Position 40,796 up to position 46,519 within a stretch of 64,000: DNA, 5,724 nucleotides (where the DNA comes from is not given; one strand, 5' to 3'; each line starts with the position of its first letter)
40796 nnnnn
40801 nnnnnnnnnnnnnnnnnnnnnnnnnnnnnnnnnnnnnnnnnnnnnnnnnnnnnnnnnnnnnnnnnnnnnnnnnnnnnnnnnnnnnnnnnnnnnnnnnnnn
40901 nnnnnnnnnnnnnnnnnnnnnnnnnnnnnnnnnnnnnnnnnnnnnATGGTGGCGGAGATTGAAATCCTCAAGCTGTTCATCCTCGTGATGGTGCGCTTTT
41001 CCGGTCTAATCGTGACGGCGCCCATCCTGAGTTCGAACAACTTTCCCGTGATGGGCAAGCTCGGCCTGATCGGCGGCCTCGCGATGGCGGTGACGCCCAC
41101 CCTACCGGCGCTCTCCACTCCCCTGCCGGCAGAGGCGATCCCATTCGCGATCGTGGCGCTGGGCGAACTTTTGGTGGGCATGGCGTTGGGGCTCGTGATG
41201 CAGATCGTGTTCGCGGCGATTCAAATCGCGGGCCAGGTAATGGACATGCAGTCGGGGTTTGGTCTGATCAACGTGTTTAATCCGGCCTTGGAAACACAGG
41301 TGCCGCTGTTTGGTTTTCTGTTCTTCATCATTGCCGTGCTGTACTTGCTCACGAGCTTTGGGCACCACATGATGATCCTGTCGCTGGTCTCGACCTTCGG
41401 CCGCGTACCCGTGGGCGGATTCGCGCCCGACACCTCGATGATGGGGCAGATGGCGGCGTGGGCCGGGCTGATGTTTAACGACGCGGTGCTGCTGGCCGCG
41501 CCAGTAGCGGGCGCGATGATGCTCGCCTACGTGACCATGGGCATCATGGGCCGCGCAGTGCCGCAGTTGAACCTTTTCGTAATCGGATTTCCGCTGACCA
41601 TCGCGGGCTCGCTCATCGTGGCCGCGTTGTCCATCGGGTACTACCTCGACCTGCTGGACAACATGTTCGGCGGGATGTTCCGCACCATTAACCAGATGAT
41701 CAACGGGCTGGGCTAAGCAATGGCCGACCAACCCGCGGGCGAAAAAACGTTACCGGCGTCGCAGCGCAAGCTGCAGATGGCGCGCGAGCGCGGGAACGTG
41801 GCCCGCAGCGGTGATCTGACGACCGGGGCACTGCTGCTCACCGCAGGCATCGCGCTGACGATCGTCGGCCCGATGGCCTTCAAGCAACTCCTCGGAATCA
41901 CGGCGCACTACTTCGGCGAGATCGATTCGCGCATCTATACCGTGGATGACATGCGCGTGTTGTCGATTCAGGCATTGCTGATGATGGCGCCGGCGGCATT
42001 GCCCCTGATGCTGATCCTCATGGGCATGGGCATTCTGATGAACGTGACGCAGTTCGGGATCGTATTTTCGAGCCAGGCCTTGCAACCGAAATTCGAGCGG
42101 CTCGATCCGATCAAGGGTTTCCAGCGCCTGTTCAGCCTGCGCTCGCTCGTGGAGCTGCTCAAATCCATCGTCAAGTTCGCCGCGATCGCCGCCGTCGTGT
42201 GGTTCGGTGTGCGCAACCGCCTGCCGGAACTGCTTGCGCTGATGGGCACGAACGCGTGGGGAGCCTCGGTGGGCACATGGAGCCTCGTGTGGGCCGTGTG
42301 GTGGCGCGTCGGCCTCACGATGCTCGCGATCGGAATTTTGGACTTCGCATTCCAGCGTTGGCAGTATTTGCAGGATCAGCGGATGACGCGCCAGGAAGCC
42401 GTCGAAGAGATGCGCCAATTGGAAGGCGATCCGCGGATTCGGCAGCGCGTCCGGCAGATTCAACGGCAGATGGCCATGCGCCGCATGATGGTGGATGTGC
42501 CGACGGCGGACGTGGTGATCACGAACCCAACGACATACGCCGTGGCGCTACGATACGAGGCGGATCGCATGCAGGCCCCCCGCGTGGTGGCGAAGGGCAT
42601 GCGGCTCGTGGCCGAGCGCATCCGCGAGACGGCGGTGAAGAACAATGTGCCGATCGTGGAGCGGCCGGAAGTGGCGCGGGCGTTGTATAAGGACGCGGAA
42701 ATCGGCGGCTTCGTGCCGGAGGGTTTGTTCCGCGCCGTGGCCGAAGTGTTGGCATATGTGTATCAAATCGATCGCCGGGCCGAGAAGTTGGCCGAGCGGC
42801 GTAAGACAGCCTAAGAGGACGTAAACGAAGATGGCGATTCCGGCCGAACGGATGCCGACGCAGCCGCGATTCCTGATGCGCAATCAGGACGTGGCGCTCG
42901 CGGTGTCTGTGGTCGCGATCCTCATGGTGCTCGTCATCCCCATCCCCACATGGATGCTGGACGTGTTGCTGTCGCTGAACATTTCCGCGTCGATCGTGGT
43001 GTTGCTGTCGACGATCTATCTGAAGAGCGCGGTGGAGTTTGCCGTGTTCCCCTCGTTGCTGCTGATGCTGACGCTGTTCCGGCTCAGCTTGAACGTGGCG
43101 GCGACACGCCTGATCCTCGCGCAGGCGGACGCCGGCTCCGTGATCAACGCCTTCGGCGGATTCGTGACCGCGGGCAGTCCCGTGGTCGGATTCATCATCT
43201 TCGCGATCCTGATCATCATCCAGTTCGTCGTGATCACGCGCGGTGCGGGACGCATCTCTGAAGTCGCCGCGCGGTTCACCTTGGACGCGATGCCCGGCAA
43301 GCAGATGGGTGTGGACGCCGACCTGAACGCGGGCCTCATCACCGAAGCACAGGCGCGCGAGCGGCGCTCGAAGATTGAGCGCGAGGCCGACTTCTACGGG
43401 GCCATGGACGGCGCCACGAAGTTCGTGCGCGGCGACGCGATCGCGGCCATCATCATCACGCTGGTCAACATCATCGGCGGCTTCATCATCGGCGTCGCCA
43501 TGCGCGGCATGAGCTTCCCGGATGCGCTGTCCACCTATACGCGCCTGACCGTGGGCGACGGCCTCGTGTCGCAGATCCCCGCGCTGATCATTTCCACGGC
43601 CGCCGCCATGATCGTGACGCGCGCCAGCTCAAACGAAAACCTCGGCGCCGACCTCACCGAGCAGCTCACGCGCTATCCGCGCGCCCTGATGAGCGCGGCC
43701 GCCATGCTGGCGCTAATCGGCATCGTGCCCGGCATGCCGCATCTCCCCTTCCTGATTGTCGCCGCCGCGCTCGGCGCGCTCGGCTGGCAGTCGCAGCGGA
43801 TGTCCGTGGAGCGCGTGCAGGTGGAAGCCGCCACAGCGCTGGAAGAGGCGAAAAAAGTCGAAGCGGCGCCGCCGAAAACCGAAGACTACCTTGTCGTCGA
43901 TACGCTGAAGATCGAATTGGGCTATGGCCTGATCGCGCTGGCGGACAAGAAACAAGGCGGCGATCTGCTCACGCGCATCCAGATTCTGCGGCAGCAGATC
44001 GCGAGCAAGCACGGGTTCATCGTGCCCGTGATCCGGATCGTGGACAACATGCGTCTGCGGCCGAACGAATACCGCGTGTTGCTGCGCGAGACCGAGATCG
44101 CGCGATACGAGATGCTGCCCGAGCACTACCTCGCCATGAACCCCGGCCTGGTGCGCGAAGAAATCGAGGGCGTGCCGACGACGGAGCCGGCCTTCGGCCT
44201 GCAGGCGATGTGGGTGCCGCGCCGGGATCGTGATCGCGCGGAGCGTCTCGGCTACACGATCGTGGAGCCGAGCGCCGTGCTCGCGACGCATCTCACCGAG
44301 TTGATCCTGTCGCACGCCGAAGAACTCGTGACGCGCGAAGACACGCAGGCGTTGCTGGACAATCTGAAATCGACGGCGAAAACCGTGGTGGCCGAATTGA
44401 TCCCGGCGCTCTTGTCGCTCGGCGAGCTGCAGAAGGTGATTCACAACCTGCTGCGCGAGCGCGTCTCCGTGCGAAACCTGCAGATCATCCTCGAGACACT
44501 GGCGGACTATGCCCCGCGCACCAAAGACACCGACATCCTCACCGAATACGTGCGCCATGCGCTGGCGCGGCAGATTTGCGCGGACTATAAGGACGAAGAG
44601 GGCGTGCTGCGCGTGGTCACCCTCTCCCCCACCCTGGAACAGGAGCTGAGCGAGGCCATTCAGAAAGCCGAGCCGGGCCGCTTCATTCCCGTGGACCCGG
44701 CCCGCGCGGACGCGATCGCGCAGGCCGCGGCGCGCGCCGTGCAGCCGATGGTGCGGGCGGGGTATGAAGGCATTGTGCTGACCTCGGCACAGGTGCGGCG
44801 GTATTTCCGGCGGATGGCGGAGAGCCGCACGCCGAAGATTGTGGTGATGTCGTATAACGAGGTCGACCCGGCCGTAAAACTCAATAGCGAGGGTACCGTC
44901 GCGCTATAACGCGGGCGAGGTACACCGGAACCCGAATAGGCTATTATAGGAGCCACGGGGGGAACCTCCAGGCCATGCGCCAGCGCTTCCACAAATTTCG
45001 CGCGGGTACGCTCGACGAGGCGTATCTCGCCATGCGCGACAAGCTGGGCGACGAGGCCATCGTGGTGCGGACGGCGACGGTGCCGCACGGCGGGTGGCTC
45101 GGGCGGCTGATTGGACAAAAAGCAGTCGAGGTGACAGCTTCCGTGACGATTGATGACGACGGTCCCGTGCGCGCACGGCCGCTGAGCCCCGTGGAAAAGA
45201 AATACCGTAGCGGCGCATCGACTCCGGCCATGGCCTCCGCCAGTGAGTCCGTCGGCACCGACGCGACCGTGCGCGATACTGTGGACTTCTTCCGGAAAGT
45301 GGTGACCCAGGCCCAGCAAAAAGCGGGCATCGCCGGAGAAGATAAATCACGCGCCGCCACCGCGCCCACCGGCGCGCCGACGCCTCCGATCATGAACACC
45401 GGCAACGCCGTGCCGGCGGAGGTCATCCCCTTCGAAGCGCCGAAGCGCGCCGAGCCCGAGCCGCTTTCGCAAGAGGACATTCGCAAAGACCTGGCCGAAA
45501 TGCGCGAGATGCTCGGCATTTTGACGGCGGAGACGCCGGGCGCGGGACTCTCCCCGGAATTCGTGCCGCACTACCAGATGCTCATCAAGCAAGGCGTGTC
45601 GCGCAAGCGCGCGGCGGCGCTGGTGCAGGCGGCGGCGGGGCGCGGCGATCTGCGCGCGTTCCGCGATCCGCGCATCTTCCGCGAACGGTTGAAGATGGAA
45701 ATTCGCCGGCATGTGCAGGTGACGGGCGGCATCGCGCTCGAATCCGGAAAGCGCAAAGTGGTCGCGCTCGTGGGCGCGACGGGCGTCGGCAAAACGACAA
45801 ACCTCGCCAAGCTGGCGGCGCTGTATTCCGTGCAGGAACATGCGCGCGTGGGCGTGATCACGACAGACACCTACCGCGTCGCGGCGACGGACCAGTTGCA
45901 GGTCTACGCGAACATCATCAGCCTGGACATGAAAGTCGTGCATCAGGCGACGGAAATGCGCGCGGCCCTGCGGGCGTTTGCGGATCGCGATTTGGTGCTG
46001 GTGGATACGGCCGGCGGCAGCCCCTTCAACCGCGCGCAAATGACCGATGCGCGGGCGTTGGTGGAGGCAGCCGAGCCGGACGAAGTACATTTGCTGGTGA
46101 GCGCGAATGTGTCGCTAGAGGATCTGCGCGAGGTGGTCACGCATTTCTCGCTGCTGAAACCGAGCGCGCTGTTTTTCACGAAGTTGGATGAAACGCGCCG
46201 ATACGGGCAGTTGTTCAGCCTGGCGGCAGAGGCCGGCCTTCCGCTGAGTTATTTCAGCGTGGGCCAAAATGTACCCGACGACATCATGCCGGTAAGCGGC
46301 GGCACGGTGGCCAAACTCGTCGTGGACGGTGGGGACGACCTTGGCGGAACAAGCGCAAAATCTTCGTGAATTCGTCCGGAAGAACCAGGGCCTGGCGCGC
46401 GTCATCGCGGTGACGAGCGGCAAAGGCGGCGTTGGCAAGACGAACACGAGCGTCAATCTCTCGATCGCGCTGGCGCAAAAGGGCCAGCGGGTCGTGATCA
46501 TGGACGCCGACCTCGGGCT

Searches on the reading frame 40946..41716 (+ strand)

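Call 14: search_protein_families(library=pfam, proteins=[window:40946-41716:+], max_evalue=0.001)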
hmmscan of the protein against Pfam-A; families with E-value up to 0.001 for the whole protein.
window:40946-41716:+ (256 aa): 1 family
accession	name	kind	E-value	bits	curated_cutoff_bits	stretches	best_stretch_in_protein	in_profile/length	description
PF01311.25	Bac_export_1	-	7.7e-56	189.7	27.8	1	10-242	3-228/230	Bacterial export proteins, family 1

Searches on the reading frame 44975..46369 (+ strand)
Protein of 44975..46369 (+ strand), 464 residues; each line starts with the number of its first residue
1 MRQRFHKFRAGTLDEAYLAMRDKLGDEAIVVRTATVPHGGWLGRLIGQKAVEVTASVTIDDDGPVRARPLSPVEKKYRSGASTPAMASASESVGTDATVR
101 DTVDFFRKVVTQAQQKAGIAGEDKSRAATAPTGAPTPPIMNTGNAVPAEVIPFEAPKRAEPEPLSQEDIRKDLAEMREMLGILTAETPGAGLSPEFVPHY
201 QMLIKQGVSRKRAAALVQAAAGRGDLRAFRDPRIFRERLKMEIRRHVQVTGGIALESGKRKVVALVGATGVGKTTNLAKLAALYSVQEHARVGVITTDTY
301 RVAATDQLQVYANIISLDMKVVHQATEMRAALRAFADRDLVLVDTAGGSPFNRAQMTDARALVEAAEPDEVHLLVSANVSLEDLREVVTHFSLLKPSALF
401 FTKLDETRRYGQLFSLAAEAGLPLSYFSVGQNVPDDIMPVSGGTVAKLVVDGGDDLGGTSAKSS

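Call 15: search_protein_families(library=pfam, proteins=[window:44975-46369:+], max_evalue=0.001)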
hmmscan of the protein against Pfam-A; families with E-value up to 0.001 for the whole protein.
window:44975-46369:+ (464 aa): 6 families
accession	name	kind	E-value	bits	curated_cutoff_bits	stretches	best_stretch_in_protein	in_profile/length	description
PF00448.28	SRP54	-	6e-37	127.6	22.7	1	261-442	2-187/196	SRP54-type protein, GTPase domain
PF13521.12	AAA_28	-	4.8e-05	24.1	27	1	263-346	2-82/164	AAA domain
PF25199.1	nSTAND_NTPase5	-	0.00025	21.3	34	1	254-308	35-90/145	Novel STAND NTPase 5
PF07517.20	SecA_DEAD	-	0.00035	20.3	24.6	1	239-333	73-161/290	SecA DEAD-like domain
PF13604.12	AAA_30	-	0.00049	20.3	27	0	257-368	15-114/191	AAA domain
PF13401.12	AAA_22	-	0.00087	20.1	27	0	259-335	4-78/130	AAA domain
